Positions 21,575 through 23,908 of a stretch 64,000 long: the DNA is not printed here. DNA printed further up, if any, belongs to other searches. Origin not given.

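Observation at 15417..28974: Distal half of the locus is a block of poorly characterised enzymes with exosortase-type EPS hallmarks but no exosortase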

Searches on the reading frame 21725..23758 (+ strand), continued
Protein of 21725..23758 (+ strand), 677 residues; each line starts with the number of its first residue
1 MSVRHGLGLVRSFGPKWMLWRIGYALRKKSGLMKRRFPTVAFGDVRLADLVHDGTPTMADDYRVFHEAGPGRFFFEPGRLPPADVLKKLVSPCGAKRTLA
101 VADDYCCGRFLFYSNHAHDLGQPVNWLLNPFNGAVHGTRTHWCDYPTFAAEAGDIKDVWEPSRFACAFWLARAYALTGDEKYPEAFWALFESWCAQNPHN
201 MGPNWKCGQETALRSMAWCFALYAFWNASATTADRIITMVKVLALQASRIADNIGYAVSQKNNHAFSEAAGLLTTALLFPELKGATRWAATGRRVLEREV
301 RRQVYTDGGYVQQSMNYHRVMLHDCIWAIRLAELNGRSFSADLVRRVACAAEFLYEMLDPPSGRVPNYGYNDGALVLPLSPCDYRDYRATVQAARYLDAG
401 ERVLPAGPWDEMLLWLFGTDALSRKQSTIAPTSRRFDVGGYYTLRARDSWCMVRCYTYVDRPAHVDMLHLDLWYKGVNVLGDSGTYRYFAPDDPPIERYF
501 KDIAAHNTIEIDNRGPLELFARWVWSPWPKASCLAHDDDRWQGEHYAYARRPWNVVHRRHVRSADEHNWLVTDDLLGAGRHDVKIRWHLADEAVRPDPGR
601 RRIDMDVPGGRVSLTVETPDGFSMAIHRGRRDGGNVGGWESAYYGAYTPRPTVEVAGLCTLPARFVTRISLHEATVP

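Call 56: search_dna_similar(query=window:21725-23758:+, collection=plasmids, mode=protein, max_rows=25, max_evalue=1e-10)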
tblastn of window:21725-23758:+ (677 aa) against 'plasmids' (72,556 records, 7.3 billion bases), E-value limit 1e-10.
Records with a match: 147; places in all: 147; records where one place covers at least 80% of the query: 115.
Best place of each record, by identity: <60% 147.
By first word of the organism name: Ralstonia 132; Candidatus 4; Streptomyces 3; Sphingobium 2; Rhizobium 2; Shinella 2; Chondrinema 1; Paroceanicella 1.
By predicted mobility (MOB-suite, as given by PLSDB): mobilizable 106; non-mobilizable 40; conjugative 1.
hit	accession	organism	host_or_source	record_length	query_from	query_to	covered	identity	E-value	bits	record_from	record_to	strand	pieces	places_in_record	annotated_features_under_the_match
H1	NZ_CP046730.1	Ralstonia syzygii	tobacco,cell culture,leaf veins ...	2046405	101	655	82%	32.1%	2e-59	224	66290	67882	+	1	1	none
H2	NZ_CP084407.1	Sphingobium sp. CFD-2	cell culture,soil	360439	117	656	80%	32.3%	1e-58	222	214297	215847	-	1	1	heparinase II/III-family protein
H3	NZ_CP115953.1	Ralstonia solanacearum CFBP2957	Solanum lycopersicum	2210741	120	655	79%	32.2%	2e-61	230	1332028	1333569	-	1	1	none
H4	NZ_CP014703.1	Ralstonia solanacearum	Solanum tuberosum,cell culture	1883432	101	655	82%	31.1%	6e-60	226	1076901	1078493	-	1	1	none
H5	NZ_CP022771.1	Ralstonia solanacearum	Solanum tuberosum,single cell,Potato ...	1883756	101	655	82%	31.1%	6e-60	226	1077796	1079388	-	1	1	none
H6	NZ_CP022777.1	Ralstonia solanacearum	Solanum tuberosum,single cell,Potato ...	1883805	101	655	82%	31.1%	6e-60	226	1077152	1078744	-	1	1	none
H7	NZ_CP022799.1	Ralstonia solanacearum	Solanum tuberosum,single cell,Potato ...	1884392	101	655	82%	31.1%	6e-60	226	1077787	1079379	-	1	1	none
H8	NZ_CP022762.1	Ralstonia solanacearum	Solanum tuberosum,single cell,Potato ...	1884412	101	655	82%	31.1%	6e-60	226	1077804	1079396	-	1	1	none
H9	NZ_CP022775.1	Ralstonia solanacearum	Solanum tuberosum,single cell,Potato ...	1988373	101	655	82%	31.1%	2e-59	224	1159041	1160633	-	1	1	none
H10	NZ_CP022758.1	Ralstonia solanacearum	Solanum tuberosum,single cell,Potato ...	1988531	101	655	82%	31.1%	2e-59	224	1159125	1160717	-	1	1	none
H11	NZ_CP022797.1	Ralstonia solanacearum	Solanum tuberosum,single cell,Potato ...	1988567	101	655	82%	31.1%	2e-59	224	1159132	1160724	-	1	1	none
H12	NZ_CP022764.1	Ralstonia solanacearum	Solanum tuberosum,single cell,Potato ...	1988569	101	655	82%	31.1%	2e-59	224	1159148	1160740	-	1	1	none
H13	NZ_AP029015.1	Ralstonia pseudosolanacearum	-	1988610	101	655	82%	31.1%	2e-59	224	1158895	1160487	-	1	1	none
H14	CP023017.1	Ralstonia solanacearum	Solanum tuberosum,single cell,Potato ...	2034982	101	655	82%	31.1%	3e-59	224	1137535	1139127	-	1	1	heparinase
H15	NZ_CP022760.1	Ralstonia solanacearum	Solanum tuberosum,single cell,Potato ...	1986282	101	655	82%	31.1%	3e-59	224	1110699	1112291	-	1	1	none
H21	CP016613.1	Ralstonia solanacearum FJAT-91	healthy tomato plant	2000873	100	655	82%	30.9%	5e-58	220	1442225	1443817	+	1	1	heparinase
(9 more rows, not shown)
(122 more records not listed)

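Call 57: get_annotated_region(hit=H21, flank=14000)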
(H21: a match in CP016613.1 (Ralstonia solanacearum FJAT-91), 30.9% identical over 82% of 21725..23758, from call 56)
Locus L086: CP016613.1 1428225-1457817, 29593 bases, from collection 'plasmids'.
description: Ralstonia solanacearum FJAT-91 plasmid unnamed1, complete sequence
organism: Ralstonia solanacearum FJAT-91 (NCBI taxid 1130829)
taxonomy: Bacteria; Pseudomonadota; Betaproteobacteria; Burkholderiales; Burkholderiaceae; Ralstonia; Ralstonia solanacearum; Ralstonia solanacearum FJAT-91
host: -; source: healthy tomato plant; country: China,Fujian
typing (MOB-suite, as given by PLSDB): mobilizable; relaxase MOBP
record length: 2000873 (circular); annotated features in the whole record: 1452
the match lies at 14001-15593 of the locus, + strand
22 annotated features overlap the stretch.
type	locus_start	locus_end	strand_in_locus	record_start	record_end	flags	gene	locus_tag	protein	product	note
CDS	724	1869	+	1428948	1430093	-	-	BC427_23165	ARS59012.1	multidrug MFS transporter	-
CDS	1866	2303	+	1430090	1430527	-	-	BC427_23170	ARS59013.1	protein tyrosine phosphatase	-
CDS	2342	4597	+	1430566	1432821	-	-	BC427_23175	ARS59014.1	tyrosine protein kinase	-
CDS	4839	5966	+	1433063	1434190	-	-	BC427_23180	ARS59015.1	UDP-N-acetylglucosamine 2-epimerase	-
CDS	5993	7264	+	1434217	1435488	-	-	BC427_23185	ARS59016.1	UDP-N-acetyl-D-mannosaminuronic acid dehydrogenase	-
CDS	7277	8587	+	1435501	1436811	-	-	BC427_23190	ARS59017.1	multidrug MFS transporter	-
CDS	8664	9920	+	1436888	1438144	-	-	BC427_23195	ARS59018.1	multidrug MFS transporter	-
CDS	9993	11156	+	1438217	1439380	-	-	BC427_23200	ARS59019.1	transferase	-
CDS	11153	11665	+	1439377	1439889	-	-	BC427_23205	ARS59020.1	acyl transferase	-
CDS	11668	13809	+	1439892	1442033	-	-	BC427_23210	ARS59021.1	dehydrogenase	-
CDS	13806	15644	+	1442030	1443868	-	-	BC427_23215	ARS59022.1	heparinase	-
CDS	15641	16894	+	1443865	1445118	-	-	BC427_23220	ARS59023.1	glycosyltransferase WbuB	-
CDS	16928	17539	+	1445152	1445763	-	-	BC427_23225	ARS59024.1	sugar transferase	-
CDS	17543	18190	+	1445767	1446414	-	-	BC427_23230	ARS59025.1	acetyltransferase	-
CDS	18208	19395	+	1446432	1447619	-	-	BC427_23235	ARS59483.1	aminotransferase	-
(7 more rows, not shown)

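Call 61: search_protein_families(library=ncbifam, proteins=[L086:11668-13809:+, L086:13806-15644:+, L086:15641-16894:+], max_evalue=0.00001)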
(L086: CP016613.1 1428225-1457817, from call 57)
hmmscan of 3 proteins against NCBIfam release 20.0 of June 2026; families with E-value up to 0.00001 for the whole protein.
L086:11668-13809:+ (713 aa): 26 families (the best 25 are shown)
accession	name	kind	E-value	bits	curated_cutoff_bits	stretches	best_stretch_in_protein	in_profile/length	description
TIGR04380.1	myo_inos_iolG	equivalog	2.2e-27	95.8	355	1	431-640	41-246/330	inositol 2-dehydrogenase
TIGR00692.1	tdh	equivalog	2.4e-20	72.8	458.35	1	119-271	115-265/340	L-threonine 3-dehydrogenase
NF003808.0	PRK05396.1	equivalog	1e-17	64.1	380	1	119-270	117-266/341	L-threonine 3-dehydrogenase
TIGR03989.1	Rxyl_3153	subfamily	1.7e-17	63.7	440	1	122-283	140-303/370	NDMA-dependent alcohol dehydrogenase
NF041097.1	keto_inos_dh_IolM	equivalog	3.3e-17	62.2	450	1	167-270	207-314/389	scyllo-inosose 3-dehydrogenase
NF040723.1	UDP-GlcNAcDh_Arch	equivalog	3.9e-17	62.7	450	1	443-620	50-213/302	UDP-N-acetylglucosamine 3-dehydrogenase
NF007642.0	PRK10309.1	equivalog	6.8e-17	61.7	550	1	119-270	113-263/347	galactitol-1-phosphate 5-dehydrogenase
NF052479.1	LevoglcsnDh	equivalog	2.1e-16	59.6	650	1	437-591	56-211/386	levoglucosan dehydrogenase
TIGR02824.1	quinone_pig3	subfamily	5.6e-16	58.4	296.8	1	98-270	66-241/325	putative NAD(P)H quinone oxidoreductase, PIG3 family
NF041172.1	AcrlCoa_red_Thmprot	equivalog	8.5e-16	57.8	500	1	121-214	116-211/334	acryloyl-CoA reductase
NF010344.0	PRK13771.1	subfamily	9.6e-15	54.4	349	1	120-211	115-207/334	putative alcohol dehydrogenase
NF006940.0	PRK09422.1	equivalog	1.2e-14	54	344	1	121-269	115-262/338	alcohol dehydrogenase AdhP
TIGR03451.1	mycoS_dep_FDH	equivalog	5.6e-13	48.4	512.9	1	126-286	134-299/358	S-(hydroxymethyl)mycothiol dehydrogenase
NF007489.0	PRK10083.1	equivalog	1.5e-12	47.1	376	1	119-287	113-281/339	Zn-dependent oxidoreductase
NF007375.0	PRK09880.1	equivalog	6.5e-12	44.9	469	1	120-285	123-286/344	L-idonate 5-dehydrogenase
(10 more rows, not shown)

L086:13806-15644:+ (612 aa): 0 families

L086:15641-16894:+ (417 aa): 6 families
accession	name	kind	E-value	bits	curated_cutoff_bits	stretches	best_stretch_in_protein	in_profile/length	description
NF007640.0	PRK10307.1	subfamily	5e-26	91.6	276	1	1-402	1-406/411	WcaI family glycosyltransferase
TIGR04063.1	stp3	hypoth_equivalog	1.8e-18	66.6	442.05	1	95-390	85-382/397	TIGR04063 family PEP-CTERM/XrtA system glycosyltransferase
TIGR03088.1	stp2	hypoth_equivalog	1.1e-14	54.4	409.05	1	186-397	156-367/374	TIGR03088 family PEP-CTERM/XrtA system glycosyltransferase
NF041876.1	EPS_EpsE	equivalog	8.6e-11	41.7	400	1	189-394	185-387/389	exopolysaccharide biosynthesis GT4 family glycosyltransferase EpsE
TIGR03449.1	mycothiol_MshA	equivalog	3.7e-09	36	462.5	1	186-394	184-394/406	D-inositol-3-phosphate glycosyltransferase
TIGR02149.1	glgA_Coryne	subfamily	6.8e-08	32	302.4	1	105-398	86-385/391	glycogen synthase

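Call 88: search_protein_representatives(protein=window:21725-23758:+)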
Query: 677 residues. Proteins with E-value up to 0.001 (for the whole library): 11701; up to 1e-10: 6822; up to 1e-30: 2302. The best 150 are listed.
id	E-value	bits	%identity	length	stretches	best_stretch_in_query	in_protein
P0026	1.9e-286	968.3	63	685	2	9-429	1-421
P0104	1.9e-206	703.9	66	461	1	216-671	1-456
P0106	4.7e-196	669.5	45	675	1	7-670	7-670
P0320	4.1e-181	620.1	45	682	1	6-673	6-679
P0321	2.6e-179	614.1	48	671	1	12-671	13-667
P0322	8.7e-179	612.4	47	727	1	10-672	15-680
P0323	6.2e-171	586.4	44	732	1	8-674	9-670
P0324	2.0e-169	581.4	45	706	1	7-669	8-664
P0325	1.1e-167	575.7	44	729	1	7-671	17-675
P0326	7.4e-165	566.3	45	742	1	8-675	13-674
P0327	6.8e-164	563.2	42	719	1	8-673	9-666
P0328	1.7e-163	561.9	44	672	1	1-669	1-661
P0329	4.3e-162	557.2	45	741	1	9-669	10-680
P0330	4.9e-162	557.0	42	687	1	31-677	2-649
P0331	3.9e-153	527.6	43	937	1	9-673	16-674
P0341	5.0e-138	477.7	41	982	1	6-671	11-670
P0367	5.4e-128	444.5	44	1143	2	99-428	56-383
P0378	2.4e-123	429.1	41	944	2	8-423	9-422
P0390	4.1e-120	418.4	36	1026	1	7-663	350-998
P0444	4.0e-103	362.3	37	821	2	5-423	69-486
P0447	1.7e-102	360.1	38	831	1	11-671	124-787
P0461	9.7e-101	354.4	35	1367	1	72-671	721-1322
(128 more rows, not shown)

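Call 89: search_protein_families(library=pfam, proteins=[P0461, P0390, P0367, P0341, P0331, P0378, P0447, P0444], max_evalue=0.00001)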
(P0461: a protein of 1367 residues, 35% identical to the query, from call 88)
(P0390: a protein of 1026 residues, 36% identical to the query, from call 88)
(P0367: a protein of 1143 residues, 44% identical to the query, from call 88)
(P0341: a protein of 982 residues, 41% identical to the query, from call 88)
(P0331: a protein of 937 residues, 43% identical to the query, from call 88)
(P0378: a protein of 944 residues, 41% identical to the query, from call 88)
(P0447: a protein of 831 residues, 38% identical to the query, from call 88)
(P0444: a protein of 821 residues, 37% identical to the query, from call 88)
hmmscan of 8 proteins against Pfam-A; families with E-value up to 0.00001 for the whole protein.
P0461 (1367 aa): 5 families
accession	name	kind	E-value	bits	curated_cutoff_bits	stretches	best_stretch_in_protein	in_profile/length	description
PF00733.27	Asn_synthase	-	5.4e-85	286.6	21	1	244-625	4-353/354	Asparagine synthase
PF13537.11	GATase_7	-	2.1e-35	121.9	25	1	49-168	1-122/123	Glutamine amidotransferase domain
PF13522.11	GATase_6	-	3.9e-33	114.7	27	1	34-163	1-130/130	Glutamine amidotransferase domain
PF07940.18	Hepar_II_III_C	-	1.4e-31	110.3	24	1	1078-1328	4-235/237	Heparinase II/III-like, C-terminal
PF16889.11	Hepar_II_III_N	-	9.4e-12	45.3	22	1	880-1015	175-310/340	Heparinase II/III N-terminus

P0390 (1026 aa): 3 families
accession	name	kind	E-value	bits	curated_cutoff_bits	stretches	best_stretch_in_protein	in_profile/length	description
PF00953.26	Glycos_transf_4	-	1.8e-33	116.2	27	1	79-234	3-158/160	Glycosyl transferase family 4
PF07940.18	Hepar_II_III_C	-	3.5e-32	112.3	24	1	765-996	2-227/237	Heparinase II/III-like, C-terminal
PF16889.11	Hepar_II_III_N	-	2.1e-18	67.2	22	1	446-683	66-291/340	Heparinase II/III N-terminus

P0367 (1143 aa): 8 families
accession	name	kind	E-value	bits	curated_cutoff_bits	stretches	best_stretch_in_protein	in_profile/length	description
PF07940.18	Hepar_II_III_C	-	8.5e-32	111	24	1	410-603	6-197/237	Heparinase II/III-like, C-terminal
PF16889.11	Hepar_II_III_N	-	8.2e-27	94.9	22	1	108-316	93-304/340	Heparinase II/III N-terminus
PF13579.12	Glyco_trans_4_4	-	8.8e-20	72.1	29.7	1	744-925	4-158/158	Glycosyl transferase 4-like domain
PF13692.12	Glyco_trans_1_4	-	1.6e-19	71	27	1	951-1093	3-141/142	Glycosyl transferases group 1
PF00534.26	Glycos_transf_1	-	4.3e-19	69.1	26.4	1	944-1106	9-170/172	Glycosyl transferases group 1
PF13439.12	Glyco_transf_4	-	1.6e-16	61.2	28.5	1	748-929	9-169/170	Glycosyltransferase Family 4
PF13524.12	Glyco_trans_1_2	-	2.5e-08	34.4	25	1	973-1122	11-142/144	Glycosyl transferase-like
PF05426.18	Alginate_lyase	-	6.9e-06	26.2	22.2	0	119-311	59-267/275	Alginate lyase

P0341 (982 aa): 4 families
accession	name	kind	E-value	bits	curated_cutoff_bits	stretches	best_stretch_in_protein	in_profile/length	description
PF07940.18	Hepar_II_III_C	-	3e-31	109.2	24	1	430-646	4-213/237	Heparinase II/III-like, C-terminal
PF16889.11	Hepar_II_III_N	-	1.5e-22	80.9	22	1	152-356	93-300/340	Heparinase II/III N-terminus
PF00583.31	Acetyltransf_1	-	9.1e-11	42.5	20.7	1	905-965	56-116/116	Acetyltransferase (GNAT) family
PF13508.13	Acetyltransf_7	-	1.1e-08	35.7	27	1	909-967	30-84/84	Acetyltransferase (GNAT) domain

P0331 (937 aa): 3 families
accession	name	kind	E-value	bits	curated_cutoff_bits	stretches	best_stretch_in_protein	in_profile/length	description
PF07940.18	Hepar_II_III_C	-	7.5e-38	130.8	24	1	432-662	5-227/237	Heparinase II/III-like, C-terminal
PF16889.11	Hepar_II_III_N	-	1.4e-20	74.4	22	1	157-367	97-309/340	Heparinase II/III N-terminus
PF00583.31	Acetyltransf_1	-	1.4e-09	38.7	20.7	1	866-920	62-116/116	Acetyltransferase (GNAT) family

P0378 (944 aa): 2 families
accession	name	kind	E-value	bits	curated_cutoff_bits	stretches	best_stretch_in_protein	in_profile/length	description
PF07940.18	Hepar_II_III_C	-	2.1e-28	99.9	24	1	652-838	8-188/237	Heparinase II/III-like, C-terminal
PF16889.11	Hepar_II_III_N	-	6.1e-21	75.6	22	1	155-335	96-277/340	Heparinase II/III N-terminus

P0447 (831 aa): 2 families
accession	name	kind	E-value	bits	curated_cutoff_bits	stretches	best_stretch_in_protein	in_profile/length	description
PF07940.18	Hepar_II_III_C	-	5.8e-30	105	24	1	550-769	4-221/237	Heparinase II/III-like, C-terminal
PF16889.11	Hepar_II_III_N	-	2.2e-10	40.8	22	1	268-439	99-270/340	Heparinase II/III N-terminus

P0444 (821 aa): 2 families
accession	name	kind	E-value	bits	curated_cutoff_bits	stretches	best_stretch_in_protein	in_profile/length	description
PF07940.18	Hepar_II_III_C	-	5.6e-26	91.9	24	1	542-777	5-225/237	Heparinase II/III-like, C-terminal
PF16889.11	Hepar_II_III_N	-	1.4e-23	84.2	22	1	218-402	94-279/340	Heparinase II/III N-terminus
